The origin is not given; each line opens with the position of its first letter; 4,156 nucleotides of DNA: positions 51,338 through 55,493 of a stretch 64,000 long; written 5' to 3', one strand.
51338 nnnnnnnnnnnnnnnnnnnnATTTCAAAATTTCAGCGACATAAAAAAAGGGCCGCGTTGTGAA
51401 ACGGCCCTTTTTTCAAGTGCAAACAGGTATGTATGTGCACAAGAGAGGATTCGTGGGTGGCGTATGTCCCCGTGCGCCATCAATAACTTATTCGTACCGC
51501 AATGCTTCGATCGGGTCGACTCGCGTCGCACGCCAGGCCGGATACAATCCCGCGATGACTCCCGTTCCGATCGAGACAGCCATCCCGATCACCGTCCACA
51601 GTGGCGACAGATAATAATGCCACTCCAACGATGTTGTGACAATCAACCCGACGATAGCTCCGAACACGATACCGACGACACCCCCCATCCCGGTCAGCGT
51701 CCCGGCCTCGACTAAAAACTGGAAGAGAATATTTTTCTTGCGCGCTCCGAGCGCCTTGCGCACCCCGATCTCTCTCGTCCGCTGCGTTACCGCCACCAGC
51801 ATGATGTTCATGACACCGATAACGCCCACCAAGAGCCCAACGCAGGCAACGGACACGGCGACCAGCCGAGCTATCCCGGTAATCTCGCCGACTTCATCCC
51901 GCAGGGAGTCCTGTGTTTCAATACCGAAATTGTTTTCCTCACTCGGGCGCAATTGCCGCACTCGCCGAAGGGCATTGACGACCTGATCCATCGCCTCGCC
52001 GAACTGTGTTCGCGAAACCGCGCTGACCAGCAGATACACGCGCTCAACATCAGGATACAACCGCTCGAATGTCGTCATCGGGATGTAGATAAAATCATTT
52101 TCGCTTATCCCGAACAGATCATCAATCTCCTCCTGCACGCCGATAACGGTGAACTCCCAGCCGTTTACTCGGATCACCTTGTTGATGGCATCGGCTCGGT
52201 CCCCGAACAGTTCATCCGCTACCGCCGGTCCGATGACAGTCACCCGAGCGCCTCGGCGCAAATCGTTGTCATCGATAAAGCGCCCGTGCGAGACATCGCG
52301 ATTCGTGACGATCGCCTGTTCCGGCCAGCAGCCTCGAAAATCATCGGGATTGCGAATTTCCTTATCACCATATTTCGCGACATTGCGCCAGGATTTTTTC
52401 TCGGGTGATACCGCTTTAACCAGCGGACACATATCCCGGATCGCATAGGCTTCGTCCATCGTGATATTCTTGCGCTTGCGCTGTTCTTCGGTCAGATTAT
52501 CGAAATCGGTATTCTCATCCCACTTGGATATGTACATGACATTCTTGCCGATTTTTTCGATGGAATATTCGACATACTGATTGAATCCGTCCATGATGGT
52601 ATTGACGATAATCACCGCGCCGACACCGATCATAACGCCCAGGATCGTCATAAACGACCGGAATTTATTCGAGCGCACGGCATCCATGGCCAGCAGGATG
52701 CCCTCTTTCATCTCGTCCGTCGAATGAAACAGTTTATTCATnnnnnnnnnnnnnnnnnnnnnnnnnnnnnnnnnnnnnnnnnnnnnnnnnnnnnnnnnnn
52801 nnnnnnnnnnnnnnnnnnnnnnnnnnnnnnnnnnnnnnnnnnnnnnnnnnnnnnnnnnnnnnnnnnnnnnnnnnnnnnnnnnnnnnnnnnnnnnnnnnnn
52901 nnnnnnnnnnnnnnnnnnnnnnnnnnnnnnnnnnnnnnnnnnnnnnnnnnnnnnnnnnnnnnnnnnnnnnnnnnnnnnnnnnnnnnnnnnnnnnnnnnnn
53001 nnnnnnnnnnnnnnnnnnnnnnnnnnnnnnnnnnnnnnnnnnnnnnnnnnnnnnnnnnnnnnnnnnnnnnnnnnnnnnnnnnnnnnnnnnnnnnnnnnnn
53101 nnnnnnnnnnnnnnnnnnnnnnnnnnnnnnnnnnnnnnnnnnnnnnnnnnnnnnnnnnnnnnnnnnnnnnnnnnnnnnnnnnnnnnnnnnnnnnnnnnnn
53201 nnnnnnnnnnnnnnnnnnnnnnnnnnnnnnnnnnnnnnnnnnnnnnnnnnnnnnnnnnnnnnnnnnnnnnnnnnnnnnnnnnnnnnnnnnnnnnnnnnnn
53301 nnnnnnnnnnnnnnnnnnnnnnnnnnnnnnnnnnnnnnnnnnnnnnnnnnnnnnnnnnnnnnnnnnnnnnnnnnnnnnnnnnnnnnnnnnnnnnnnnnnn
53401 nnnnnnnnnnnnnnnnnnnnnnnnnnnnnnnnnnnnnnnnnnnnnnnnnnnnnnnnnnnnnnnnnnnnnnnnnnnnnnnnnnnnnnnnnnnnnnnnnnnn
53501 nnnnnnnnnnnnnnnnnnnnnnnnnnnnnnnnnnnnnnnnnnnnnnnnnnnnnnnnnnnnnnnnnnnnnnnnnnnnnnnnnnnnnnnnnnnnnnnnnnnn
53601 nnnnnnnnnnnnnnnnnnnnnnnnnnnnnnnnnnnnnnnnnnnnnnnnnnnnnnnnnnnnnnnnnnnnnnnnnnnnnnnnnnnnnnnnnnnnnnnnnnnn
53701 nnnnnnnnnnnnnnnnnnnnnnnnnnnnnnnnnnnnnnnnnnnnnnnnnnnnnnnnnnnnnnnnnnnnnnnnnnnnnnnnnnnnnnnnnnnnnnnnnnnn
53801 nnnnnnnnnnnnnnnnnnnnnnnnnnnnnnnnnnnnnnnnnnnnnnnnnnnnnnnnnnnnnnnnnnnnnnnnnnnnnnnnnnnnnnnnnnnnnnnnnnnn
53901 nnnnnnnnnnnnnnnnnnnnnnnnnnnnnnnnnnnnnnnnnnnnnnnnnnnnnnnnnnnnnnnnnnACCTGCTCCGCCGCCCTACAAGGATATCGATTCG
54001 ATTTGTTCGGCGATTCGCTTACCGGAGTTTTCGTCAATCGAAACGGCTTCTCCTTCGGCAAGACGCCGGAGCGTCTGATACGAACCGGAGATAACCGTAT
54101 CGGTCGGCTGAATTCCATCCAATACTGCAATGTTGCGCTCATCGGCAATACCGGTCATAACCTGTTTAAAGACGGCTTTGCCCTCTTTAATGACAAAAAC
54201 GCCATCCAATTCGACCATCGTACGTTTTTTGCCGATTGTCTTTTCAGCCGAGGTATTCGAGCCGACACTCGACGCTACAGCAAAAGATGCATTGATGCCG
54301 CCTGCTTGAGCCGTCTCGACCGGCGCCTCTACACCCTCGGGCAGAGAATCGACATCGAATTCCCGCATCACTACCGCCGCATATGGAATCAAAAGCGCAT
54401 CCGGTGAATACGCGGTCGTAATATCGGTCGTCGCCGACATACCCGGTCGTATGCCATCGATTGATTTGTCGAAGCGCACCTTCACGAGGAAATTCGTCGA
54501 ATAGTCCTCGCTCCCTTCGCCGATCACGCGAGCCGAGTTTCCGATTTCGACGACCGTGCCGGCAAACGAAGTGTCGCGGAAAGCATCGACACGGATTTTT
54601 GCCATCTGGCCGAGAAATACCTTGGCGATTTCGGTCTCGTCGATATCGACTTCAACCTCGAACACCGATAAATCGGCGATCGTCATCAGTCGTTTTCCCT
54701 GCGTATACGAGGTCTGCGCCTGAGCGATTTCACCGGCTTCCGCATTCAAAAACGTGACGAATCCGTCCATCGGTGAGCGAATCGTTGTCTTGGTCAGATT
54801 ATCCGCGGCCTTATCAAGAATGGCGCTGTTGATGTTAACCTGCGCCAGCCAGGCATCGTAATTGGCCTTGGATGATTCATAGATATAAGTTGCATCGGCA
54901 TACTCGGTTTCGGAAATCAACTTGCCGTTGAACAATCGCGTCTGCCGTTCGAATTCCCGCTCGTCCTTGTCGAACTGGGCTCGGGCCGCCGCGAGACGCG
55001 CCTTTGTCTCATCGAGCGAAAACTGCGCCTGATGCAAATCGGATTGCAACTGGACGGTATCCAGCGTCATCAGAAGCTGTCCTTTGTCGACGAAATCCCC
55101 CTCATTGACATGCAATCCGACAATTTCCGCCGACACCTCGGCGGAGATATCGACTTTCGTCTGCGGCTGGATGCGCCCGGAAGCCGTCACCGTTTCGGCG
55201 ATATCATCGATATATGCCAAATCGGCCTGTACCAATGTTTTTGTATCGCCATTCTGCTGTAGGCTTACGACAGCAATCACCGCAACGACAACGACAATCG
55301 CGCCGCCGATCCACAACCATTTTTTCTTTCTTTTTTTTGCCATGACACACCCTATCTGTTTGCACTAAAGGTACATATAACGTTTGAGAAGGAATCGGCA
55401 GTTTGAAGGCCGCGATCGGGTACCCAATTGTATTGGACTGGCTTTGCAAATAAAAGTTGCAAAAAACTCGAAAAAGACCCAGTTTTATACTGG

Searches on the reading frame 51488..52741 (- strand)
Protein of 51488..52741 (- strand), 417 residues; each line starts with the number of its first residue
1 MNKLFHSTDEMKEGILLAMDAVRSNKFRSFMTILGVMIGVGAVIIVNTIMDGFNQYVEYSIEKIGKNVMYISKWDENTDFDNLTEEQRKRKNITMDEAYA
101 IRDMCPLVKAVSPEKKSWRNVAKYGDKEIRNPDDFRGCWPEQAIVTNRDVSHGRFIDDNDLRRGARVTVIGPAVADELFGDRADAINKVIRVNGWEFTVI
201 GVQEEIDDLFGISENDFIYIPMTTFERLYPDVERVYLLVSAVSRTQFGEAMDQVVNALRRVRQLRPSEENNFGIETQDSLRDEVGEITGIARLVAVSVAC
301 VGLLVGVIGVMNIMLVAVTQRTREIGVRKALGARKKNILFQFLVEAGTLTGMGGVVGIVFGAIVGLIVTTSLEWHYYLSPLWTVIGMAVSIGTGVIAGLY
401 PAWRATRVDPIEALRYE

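Call 90: search_protein_families(library=pfam, proteins=[window:51488-52741:-], max_evalue=0.00001)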
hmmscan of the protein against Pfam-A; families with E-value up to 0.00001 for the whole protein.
window:51488-52741:- (417 aa): 2 families
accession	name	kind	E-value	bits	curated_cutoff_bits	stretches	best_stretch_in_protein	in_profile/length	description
PF12704.14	MacB_PCD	-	3.6e-39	135.6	27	1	29-254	1-204/207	MacB-like periplasmic core domain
PF02687.27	FtsX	-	8.4e-21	74.7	25.5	1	297-410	2-120/120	FtsX-like permease C-terminal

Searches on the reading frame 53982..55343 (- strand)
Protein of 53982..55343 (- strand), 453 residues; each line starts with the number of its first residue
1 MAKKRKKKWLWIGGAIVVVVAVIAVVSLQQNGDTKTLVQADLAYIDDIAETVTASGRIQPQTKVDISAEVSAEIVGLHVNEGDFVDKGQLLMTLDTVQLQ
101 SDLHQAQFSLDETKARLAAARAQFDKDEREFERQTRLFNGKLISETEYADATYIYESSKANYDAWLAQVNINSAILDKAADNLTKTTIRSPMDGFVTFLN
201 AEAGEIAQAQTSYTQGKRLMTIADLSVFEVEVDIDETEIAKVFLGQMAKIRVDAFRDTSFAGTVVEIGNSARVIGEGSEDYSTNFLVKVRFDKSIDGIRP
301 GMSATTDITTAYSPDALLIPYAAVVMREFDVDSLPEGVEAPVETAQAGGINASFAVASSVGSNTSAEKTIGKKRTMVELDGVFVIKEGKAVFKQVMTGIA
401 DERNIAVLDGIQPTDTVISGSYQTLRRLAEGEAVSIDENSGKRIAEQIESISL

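Call 90: search_protein_families(library=pfam, proteins=[window:53982-55343:-], max_evalue=0.00001)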
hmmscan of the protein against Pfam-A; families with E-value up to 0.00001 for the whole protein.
window:53982-55343:- (453 aa): 3 families
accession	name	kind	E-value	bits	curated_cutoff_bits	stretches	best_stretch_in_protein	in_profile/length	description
PF16576.10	HlyD_D23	-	1.7e-18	67.1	30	1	48-269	2-186/214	Barrel-sandwich domain of CusB or HlyD membrane-fusion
PF13437.12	HlyD_3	-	6e-16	59.6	22.2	1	187-289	1-91/106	HlyD family secretion protein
PF13533.13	Biotin_lipoyl_2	-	4.6e-06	26.8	29.8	0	66-95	3-32/32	Biotin-lipoyl like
